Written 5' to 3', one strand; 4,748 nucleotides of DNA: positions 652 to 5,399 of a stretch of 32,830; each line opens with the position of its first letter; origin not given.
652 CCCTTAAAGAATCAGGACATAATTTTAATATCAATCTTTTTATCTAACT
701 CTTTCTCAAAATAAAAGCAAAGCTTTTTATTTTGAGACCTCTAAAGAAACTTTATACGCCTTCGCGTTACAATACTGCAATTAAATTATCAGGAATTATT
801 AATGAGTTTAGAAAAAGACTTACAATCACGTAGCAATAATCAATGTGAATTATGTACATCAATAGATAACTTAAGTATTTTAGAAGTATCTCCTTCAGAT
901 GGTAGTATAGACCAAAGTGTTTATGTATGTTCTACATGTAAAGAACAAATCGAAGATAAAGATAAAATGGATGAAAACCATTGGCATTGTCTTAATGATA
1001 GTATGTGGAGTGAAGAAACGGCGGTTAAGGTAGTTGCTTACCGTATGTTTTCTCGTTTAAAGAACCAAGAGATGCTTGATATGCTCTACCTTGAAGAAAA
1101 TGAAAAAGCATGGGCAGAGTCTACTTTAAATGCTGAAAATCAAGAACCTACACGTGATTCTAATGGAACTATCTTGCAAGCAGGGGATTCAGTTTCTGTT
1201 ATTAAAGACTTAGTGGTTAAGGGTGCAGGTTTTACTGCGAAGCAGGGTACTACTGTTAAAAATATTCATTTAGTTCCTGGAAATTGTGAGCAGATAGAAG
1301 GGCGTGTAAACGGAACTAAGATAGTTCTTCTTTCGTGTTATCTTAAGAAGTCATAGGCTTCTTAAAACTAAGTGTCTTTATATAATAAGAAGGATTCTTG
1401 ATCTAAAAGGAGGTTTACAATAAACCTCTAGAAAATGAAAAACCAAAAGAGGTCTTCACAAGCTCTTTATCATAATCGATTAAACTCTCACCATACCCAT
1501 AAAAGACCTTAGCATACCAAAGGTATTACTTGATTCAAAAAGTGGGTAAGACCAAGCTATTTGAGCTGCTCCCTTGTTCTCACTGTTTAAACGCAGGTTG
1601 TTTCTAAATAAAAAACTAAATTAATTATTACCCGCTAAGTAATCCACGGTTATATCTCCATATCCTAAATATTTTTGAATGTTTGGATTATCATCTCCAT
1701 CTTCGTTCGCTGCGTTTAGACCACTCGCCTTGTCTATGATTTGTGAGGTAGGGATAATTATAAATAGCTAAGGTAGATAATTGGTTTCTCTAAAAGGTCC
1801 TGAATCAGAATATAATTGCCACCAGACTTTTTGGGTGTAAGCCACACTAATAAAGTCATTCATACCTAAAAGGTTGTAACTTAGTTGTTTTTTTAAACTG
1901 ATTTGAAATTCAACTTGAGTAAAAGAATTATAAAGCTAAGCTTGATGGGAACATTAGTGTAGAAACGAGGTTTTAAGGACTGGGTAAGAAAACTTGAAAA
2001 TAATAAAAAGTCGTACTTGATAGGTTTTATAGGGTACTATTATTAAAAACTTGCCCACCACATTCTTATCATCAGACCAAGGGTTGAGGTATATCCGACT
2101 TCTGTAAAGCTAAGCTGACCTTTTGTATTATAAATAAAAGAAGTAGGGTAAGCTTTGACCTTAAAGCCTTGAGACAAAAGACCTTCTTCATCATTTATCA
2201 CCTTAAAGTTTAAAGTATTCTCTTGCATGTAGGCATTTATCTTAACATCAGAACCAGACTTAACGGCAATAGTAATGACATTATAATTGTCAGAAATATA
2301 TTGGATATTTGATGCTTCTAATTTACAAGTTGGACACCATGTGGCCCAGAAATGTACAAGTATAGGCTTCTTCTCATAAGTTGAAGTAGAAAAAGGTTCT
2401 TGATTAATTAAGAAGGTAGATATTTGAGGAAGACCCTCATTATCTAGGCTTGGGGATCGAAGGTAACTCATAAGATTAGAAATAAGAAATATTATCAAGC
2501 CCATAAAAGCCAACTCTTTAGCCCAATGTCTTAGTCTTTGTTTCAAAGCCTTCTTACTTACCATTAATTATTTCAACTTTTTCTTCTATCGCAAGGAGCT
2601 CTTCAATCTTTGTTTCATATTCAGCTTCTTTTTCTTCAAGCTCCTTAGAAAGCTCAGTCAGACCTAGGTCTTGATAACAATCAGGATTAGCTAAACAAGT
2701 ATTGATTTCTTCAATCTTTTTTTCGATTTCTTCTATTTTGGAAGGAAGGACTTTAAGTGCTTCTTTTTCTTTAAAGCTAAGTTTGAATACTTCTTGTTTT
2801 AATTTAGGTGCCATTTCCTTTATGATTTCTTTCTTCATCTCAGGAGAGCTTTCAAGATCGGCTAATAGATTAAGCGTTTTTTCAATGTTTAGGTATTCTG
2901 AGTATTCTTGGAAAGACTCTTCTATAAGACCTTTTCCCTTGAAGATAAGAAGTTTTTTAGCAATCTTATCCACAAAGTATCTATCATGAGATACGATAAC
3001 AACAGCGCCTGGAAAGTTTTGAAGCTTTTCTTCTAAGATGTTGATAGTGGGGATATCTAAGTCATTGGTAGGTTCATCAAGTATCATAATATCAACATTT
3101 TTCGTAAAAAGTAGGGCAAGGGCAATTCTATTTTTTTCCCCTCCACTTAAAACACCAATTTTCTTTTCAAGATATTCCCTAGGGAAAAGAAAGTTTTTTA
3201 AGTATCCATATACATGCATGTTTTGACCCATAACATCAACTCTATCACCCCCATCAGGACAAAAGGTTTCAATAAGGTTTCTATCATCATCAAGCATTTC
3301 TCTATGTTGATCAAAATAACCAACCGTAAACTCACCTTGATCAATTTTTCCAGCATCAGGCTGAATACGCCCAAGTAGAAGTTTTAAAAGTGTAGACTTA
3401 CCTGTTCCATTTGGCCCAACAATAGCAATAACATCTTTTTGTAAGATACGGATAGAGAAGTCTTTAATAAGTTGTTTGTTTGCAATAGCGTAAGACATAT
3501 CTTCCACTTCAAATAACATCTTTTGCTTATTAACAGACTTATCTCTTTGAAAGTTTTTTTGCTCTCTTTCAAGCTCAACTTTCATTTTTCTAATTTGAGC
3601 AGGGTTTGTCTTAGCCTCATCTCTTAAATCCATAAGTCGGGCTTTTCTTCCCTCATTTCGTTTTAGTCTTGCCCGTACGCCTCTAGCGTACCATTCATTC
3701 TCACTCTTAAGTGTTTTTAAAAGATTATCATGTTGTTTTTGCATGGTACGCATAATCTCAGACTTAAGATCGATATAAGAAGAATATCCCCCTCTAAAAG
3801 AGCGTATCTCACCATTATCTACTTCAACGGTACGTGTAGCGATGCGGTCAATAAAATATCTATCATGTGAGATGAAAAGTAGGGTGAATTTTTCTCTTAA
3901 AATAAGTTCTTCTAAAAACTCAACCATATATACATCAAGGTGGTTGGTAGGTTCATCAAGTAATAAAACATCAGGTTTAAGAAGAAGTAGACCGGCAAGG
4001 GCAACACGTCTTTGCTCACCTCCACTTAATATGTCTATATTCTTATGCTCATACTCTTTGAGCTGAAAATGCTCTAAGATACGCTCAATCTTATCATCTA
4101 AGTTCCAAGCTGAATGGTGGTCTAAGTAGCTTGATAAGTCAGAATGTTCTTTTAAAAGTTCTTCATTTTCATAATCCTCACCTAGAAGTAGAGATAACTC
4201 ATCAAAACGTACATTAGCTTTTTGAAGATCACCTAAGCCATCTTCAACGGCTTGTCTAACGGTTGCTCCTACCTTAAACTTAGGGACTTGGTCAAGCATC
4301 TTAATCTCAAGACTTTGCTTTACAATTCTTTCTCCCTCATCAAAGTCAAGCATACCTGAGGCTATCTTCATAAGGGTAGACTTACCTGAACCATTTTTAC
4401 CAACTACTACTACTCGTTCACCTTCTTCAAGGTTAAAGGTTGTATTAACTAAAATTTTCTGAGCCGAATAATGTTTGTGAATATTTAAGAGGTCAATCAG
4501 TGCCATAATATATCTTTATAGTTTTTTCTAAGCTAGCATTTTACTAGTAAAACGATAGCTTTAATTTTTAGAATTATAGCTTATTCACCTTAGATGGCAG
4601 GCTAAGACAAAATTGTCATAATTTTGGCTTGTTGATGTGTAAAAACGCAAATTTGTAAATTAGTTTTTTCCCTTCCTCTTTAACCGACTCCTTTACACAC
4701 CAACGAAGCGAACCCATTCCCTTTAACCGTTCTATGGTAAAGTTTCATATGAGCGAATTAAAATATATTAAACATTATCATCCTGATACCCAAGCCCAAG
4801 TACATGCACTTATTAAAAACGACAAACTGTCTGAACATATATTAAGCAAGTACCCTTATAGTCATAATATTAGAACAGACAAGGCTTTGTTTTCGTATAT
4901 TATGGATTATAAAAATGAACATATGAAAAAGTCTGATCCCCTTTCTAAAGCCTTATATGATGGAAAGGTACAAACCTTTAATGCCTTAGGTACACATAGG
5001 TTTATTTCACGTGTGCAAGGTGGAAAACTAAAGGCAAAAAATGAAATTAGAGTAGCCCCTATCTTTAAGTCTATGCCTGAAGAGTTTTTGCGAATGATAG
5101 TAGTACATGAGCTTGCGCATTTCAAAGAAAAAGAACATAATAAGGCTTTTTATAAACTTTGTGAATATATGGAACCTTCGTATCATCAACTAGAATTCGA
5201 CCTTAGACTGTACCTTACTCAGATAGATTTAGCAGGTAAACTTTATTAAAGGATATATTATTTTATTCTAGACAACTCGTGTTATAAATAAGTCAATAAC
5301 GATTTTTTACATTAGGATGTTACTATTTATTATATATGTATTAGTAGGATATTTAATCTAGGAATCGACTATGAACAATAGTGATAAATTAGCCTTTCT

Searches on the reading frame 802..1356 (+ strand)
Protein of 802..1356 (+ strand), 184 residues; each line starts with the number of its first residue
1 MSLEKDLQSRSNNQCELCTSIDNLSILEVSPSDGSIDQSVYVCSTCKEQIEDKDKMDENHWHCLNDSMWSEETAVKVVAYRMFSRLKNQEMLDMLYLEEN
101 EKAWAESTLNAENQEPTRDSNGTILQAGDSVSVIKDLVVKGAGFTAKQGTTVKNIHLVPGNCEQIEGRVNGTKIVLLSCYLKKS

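Call 88: search_protein_families(library=pfam, proteins=[window:802-1356:+], max_evalue=0.00001)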
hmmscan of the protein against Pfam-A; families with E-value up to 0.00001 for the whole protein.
window:802-1356:+ (184 aa): 1 family
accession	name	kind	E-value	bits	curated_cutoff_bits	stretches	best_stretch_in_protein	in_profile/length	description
PF03831.20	YjdM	-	3.4e-26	91.3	23.2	1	118-183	2-68/69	PhnA domain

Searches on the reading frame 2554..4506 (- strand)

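Call 88: search_protein_families(library=pfam, proteins=[window:2554-4506:-], max_evalue=0.00001)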
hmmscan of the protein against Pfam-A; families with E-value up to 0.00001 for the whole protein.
window:2554-4506:- (650 aa): 11 families
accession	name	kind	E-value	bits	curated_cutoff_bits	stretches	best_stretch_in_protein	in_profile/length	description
PF00005.33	ABC_tran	-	5.2e-50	170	25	2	21-188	3-137/137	ABC transporter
PF13304.12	AAA_21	-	2.8e-19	70.8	27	0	88-220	187-304/304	AAA domain, putative AbiEii toxin, Type IV TA system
PF02463.25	SMC_N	-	4.3e-14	52.9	40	0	354-523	21-213/220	RecF/RecN/SMC N terminal domain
PF16326.10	ABC_tran_CTD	-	2.1e-13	50.7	32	1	575-642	1-69/69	ABC transporter C-terminal domain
PF13555.12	AAA_29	-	1.4e-09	38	27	0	341-374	6-39/61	P-loop containing region of AAA domain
PF12848.13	ABC_tran_Xtn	-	3.1e-08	34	25.9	1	227-302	1-76/85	ABC transporter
PF03193.22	RsgA_GTPase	-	6.5e-07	29.8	30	0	309-389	62-138/174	RsgA GTPase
PF13238.12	AAA_18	-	2.3e-06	28.5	29.4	0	32-89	1-57/128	AAA domain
PF13401.12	AAA_22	-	2.6e-06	28.2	27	0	356-391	4-33/130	AAA domain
PF05729.18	NACHT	-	3.4e-06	27.4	26.7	0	358-408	1-49/167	NACHT domain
PF13191.12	AAA_16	-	3.6e-06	28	32.6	0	359-401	26-63/167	AAA ATPase domain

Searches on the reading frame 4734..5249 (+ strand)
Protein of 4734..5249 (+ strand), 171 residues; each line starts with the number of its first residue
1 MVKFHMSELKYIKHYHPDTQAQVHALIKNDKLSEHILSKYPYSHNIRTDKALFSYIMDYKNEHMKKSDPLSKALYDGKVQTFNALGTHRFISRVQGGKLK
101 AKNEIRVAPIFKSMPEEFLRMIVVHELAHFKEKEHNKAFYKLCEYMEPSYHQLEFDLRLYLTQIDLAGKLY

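Call 88: search_protein_families(library=pfam, proteins=[window:4734-5249:+], max_evalue=0.00001)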
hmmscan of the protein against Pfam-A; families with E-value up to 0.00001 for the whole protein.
window:4734-5249:+ (171 aa): 1 family
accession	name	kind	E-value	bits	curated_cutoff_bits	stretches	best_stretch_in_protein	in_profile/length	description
PF01863.23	YgjP-like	-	3.7e-11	43.9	26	1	99-157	146-204/207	YgjP-like, metallopeptidase domain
